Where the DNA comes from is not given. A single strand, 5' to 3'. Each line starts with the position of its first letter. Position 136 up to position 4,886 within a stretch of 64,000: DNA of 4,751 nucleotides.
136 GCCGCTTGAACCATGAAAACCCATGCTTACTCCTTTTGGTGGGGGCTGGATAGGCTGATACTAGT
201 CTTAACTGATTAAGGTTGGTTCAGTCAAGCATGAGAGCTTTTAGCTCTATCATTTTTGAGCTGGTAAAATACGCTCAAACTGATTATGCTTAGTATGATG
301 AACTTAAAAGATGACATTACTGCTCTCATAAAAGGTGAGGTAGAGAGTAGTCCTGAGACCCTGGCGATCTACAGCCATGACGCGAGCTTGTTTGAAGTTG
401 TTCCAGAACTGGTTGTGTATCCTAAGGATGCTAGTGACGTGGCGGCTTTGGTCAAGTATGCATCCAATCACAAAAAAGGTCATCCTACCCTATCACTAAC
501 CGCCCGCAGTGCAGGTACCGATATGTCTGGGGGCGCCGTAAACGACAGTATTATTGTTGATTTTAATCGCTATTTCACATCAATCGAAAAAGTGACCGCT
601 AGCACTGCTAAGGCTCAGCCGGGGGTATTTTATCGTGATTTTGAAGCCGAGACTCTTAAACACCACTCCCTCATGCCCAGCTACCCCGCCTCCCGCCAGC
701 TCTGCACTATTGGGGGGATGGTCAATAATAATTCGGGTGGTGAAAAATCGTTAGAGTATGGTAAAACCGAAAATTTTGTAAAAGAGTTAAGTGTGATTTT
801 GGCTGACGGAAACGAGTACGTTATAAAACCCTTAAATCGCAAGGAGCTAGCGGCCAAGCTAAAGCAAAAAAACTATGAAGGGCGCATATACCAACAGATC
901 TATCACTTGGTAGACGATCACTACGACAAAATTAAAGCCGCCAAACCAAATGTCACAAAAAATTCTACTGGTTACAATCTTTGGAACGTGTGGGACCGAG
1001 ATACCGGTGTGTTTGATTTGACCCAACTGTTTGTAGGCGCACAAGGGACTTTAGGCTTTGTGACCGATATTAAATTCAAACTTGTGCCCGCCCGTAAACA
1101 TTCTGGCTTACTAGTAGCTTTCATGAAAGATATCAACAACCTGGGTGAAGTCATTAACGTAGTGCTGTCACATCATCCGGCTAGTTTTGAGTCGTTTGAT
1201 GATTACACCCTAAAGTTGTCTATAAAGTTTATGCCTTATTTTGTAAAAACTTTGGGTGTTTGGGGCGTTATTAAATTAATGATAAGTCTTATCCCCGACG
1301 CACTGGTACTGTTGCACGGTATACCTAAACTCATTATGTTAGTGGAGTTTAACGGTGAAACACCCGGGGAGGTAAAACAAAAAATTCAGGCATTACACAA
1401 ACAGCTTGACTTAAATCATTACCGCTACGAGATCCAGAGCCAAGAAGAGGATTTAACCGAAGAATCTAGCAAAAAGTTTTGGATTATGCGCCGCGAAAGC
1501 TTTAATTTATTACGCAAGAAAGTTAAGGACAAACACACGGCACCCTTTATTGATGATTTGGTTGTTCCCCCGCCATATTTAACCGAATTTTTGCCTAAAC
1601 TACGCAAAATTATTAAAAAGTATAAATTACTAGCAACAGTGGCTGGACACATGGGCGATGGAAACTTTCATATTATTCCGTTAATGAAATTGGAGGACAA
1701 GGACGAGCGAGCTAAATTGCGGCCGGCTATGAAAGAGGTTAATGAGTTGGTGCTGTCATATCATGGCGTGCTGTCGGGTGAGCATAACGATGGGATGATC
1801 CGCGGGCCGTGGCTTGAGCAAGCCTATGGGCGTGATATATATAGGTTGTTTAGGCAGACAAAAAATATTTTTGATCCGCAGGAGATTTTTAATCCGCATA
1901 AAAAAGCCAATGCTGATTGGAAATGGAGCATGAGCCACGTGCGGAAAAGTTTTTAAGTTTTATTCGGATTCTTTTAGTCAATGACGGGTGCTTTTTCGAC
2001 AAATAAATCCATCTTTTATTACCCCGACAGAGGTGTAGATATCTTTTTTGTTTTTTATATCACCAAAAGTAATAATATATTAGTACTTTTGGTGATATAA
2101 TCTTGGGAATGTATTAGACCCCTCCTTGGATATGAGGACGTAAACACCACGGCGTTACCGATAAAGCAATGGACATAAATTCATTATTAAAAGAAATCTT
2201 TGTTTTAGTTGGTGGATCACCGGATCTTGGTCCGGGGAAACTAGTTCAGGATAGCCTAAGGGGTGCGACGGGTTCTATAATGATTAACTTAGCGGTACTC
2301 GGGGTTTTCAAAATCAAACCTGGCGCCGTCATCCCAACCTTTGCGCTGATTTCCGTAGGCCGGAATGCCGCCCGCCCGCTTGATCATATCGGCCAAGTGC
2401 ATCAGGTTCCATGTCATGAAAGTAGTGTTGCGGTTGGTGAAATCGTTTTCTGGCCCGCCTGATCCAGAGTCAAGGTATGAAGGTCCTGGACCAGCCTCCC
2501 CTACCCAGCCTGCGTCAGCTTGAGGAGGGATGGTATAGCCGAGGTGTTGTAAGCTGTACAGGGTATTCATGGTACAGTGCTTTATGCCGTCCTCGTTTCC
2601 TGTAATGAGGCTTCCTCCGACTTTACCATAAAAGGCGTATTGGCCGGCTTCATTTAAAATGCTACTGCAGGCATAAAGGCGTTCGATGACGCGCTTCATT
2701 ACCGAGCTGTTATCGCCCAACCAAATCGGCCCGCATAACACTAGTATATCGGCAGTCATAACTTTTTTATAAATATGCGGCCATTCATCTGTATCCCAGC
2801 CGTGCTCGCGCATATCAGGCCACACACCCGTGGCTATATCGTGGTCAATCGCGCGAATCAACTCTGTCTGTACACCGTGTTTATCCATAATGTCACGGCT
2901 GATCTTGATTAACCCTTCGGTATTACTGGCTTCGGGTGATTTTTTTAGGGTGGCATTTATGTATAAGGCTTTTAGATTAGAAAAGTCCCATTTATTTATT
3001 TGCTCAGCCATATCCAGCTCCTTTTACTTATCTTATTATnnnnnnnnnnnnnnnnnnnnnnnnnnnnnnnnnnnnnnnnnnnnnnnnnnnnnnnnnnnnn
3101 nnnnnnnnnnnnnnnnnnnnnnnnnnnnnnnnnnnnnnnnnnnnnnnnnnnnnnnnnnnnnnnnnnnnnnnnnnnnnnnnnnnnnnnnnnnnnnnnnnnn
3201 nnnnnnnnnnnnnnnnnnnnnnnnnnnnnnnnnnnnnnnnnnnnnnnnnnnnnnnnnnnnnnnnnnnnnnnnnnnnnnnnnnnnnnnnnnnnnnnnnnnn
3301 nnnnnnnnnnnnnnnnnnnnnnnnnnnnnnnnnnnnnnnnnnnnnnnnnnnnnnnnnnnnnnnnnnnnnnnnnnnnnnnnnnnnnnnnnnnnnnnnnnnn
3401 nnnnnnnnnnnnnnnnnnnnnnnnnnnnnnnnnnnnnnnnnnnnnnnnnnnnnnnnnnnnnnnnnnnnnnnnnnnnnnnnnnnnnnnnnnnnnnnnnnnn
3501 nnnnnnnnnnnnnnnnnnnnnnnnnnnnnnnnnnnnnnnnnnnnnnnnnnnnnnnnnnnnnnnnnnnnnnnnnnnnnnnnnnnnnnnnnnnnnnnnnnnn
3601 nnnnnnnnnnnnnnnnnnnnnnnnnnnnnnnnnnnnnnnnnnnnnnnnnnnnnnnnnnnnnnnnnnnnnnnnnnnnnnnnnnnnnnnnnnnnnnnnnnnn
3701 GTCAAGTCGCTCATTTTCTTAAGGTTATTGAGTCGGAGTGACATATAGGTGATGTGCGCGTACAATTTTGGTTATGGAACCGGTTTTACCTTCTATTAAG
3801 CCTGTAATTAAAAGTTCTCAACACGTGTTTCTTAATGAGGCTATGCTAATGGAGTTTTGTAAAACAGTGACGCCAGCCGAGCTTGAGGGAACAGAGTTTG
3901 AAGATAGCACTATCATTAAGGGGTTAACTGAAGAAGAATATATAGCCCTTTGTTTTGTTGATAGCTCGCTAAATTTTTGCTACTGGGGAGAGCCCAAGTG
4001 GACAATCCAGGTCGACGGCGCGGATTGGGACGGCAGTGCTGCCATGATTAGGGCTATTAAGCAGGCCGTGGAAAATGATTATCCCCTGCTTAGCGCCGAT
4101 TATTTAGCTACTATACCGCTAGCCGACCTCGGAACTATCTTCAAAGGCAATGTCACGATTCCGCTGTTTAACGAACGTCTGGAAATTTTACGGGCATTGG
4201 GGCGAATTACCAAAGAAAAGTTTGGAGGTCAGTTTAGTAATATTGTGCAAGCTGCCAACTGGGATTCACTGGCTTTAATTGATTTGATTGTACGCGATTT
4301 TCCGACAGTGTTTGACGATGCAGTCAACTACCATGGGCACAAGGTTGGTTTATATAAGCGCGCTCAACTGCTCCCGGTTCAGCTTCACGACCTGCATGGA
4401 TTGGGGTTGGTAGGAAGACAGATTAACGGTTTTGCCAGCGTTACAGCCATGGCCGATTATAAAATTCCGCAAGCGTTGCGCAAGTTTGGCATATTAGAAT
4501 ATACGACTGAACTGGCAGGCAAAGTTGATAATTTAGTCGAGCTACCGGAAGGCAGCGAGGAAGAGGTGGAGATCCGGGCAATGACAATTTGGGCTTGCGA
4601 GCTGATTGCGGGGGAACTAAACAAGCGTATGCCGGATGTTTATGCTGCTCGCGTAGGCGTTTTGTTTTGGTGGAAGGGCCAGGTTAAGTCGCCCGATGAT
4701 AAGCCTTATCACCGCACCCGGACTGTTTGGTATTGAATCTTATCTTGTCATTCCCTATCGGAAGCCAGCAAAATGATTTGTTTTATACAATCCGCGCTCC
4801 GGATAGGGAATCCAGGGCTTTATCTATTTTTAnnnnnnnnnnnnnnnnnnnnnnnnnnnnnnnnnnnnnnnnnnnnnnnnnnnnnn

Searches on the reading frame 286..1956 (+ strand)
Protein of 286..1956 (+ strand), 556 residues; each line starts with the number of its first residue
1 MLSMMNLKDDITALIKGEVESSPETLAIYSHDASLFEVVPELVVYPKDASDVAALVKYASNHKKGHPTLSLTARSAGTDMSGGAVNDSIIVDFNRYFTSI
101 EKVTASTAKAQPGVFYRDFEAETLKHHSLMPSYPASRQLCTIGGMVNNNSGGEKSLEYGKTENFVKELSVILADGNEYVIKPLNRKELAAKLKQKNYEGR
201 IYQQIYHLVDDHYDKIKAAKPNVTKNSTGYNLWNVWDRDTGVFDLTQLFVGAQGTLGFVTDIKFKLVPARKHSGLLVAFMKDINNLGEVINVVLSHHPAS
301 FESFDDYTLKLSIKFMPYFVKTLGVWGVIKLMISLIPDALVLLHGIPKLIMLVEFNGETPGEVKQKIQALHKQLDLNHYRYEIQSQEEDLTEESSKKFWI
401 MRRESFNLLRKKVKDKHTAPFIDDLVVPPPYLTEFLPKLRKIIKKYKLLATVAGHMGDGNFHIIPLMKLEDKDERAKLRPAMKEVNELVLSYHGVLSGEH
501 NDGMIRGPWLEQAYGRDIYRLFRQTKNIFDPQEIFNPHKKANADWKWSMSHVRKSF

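Call 33: search_protein_families(library=pfam, proteins=[window:286-1956:+], max_evalue=0.01)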
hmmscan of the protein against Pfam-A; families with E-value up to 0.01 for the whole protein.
window:286-1956:+ (556 aa): 2 families
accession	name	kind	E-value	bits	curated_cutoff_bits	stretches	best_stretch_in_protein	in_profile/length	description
PF02913.24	FAD-oxidase_C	-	5.1e-41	141.4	21.2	1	272-539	4-247/248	FAD linked oxidases, C-terminal domain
PF01565.28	FAD_binding_4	-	1.5e-27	96.4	26.4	1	40-176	1-134/139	FAD binding domain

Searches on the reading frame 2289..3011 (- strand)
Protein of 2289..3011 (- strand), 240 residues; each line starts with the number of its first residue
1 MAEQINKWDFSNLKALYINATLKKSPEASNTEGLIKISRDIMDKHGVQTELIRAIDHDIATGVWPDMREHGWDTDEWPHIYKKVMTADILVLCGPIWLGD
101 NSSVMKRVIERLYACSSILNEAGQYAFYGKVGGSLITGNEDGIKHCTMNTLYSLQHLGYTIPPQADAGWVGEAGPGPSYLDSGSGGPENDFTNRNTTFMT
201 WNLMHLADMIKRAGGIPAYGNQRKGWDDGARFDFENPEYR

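Call 33: search_protein_families(library=pfam, proteins=[window:2289-3011:-], max_evalue=0.01)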
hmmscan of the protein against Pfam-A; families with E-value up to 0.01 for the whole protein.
window:2289-3011:- (240 aa): 1 family
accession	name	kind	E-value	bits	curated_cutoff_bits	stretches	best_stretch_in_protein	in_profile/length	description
PF03358.20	FMN_red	-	1.3e-12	48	24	1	14-164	2-142/152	NADPH-dependent FMN reductase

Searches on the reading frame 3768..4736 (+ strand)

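Call 33: search_protein_families(library=pfam, proteins=[window:3768-4736:+], max_evalue=0.01)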
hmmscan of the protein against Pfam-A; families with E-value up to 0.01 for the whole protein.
window:3768-4736:+ (322 aa): 1 family
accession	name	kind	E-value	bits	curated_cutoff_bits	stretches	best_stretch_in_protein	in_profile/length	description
PF10343.14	Q_salvage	-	3e-63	214.5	25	1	55-322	7-285/285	Queuosine salvage protein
